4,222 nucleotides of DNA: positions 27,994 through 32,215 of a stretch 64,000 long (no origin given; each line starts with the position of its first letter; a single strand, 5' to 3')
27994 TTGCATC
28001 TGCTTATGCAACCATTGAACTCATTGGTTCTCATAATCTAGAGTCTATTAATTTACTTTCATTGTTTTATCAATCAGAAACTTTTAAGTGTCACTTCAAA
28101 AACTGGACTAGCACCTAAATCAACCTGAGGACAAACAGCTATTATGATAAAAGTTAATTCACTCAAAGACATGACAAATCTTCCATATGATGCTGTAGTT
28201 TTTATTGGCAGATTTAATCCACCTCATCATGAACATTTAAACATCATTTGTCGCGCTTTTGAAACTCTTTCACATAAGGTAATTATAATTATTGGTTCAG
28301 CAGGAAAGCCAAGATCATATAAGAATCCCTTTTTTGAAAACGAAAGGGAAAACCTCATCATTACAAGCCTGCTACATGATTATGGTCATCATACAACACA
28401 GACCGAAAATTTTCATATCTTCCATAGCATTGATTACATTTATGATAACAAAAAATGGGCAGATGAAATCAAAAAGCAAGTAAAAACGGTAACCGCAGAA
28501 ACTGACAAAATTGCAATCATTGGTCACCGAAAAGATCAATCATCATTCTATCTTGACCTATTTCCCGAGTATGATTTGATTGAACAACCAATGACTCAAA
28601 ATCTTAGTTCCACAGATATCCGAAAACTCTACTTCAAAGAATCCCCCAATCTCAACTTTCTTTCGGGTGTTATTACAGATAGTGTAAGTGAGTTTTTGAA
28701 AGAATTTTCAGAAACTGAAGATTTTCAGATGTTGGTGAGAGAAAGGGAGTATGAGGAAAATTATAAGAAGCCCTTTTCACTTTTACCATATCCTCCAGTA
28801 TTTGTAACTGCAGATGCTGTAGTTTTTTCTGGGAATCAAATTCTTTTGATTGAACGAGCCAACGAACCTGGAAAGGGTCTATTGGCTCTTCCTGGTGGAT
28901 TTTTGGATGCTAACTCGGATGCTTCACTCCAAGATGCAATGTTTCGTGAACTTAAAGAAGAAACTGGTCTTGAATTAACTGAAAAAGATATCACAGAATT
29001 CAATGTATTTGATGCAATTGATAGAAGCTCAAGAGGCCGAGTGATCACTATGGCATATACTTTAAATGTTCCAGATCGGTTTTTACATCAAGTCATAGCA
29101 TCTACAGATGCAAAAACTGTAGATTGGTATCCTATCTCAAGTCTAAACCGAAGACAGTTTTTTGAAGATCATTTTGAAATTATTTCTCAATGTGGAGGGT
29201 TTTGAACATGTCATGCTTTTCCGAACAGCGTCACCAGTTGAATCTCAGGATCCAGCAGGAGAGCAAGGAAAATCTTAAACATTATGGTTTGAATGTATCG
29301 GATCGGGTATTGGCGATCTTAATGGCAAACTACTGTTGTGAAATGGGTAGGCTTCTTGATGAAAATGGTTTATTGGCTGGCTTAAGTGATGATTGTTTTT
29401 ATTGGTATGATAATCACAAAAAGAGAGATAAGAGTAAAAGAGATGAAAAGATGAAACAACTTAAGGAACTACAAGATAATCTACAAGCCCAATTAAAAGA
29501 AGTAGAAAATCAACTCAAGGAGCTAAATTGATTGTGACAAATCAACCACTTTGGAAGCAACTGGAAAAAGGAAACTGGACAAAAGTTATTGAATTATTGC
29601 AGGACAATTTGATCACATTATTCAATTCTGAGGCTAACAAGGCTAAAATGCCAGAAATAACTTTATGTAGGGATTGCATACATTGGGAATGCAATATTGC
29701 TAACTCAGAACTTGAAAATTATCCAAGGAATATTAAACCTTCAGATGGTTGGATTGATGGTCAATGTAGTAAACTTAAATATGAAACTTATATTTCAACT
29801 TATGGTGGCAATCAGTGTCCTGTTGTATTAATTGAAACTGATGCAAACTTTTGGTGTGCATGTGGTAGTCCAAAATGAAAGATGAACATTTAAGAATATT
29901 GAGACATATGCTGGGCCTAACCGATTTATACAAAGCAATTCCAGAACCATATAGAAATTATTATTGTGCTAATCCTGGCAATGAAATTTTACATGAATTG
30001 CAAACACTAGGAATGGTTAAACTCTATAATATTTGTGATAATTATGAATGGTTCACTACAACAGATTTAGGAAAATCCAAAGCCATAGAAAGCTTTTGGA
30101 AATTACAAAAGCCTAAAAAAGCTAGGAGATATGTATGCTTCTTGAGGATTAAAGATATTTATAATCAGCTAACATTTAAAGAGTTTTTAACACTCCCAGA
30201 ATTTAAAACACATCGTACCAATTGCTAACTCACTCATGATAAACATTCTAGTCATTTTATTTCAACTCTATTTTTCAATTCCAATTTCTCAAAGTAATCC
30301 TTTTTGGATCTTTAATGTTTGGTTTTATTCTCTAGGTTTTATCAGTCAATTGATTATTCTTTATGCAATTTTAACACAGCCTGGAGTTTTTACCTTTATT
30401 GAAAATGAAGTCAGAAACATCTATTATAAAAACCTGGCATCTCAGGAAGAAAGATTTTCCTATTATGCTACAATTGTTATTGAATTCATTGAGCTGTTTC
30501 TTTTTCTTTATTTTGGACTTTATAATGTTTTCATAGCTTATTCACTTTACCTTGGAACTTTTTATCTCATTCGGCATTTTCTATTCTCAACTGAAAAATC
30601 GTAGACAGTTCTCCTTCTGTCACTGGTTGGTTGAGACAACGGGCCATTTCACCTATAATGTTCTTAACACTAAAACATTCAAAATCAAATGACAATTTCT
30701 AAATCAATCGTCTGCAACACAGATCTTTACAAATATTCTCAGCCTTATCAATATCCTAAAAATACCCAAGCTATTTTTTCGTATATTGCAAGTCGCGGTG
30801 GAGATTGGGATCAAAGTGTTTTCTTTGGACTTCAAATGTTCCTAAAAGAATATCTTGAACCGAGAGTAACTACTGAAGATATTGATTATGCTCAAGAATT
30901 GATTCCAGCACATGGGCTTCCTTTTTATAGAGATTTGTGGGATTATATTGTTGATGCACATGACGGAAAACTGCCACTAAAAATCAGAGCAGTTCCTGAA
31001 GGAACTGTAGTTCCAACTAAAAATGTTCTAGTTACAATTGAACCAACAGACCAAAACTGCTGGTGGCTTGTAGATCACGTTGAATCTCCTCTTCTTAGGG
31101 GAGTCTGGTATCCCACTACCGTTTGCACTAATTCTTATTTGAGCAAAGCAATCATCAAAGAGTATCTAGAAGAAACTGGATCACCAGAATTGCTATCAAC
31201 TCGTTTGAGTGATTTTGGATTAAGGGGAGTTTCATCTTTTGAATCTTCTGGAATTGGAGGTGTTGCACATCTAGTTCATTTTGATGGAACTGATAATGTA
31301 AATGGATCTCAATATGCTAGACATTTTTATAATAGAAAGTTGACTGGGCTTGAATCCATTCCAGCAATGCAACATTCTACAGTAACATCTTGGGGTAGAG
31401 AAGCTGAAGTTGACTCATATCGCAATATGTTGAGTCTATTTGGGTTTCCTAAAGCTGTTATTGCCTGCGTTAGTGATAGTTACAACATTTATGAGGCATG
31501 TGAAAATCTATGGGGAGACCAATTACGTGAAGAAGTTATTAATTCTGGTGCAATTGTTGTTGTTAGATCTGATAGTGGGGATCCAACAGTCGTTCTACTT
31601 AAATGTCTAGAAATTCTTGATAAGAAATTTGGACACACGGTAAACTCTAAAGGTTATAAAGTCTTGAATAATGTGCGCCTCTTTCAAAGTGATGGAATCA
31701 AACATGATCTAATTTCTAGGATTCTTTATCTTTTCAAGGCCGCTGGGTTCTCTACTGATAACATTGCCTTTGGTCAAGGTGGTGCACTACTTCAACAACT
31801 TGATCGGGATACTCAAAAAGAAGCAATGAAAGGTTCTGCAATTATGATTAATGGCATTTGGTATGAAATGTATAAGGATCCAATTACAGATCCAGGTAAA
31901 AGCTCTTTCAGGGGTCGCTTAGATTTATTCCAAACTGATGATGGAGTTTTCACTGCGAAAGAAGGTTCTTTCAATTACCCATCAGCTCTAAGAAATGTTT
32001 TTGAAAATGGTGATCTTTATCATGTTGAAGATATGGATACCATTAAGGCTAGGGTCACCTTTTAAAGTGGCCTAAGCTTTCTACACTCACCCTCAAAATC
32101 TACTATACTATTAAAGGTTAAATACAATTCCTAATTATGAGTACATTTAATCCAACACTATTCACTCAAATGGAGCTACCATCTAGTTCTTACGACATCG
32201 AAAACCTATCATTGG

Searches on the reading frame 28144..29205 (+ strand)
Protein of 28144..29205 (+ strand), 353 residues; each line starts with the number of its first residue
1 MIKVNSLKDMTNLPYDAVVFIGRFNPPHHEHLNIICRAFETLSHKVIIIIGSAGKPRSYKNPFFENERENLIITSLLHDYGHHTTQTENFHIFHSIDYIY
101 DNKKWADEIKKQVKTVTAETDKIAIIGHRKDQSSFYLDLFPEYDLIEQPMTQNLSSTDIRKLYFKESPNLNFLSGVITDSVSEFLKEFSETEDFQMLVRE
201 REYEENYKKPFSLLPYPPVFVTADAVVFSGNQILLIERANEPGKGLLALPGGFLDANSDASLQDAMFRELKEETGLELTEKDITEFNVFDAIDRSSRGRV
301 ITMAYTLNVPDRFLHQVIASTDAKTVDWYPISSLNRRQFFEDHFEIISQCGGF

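Call 9: search_protein_families(library=phrogs, proteins=[window:28144-29205:+], max_evalue=0.00001)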
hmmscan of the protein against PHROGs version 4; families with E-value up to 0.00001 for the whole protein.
window:28144-29205:+ (353 aa): 2 families
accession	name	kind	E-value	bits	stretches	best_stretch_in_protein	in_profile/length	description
phrog_395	-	other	9.4e-64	217.5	1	14-350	10-370/373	cytidyltransferase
phrog_1198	-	other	1.2e-20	75.3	1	189-341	7-157/253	MutT/NUDIX hydrolase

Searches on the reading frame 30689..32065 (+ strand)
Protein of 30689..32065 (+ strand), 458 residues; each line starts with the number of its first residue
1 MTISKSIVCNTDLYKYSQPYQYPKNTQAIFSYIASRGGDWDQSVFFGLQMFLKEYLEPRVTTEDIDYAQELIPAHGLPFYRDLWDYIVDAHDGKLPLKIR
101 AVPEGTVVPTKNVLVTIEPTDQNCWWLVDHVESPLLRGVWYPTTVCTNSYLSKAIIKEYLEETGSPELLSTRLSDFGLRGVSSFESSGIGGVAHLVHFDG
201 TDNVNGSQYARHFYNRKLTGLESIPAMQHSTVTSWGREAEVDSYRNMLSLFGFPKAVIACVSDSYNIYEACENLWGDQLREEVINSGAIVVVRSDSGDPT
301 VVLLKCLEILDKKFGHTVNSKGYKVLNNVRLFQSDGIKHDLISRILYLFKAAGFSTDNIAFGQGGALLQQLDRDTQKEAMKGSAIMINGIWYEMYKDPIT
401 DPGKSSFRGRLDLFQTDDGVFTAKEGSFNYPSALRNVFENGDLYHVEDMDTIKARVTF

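Call 9: search_protein_families(library=phrogs, proteins=[window:30689-32065:+], max_evalue=0.00001)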
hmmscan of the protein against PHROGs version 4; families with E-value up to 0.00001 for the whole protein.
window:30689-32065:+ (458 aa): 4 families
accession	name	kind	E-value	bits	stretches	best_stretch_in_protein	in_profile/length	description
phrog_448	-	other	1.9e-135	453.5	1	4-456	12-493/500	nicotinamide phosphoribosyl transferase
phrog_16547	-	other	1.1e-49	170.4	1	4-288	7-313/315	nicotinamide phosphoribosyl transferase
phrog_15800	-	other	7.3e-26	92.4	1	307-457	160-319/322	nicotinamide phosphoribosyl transferase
phrog_12872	-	other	5.9e-12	46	1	311-455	383-535/547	nicotinamide phosphoribosyl transferase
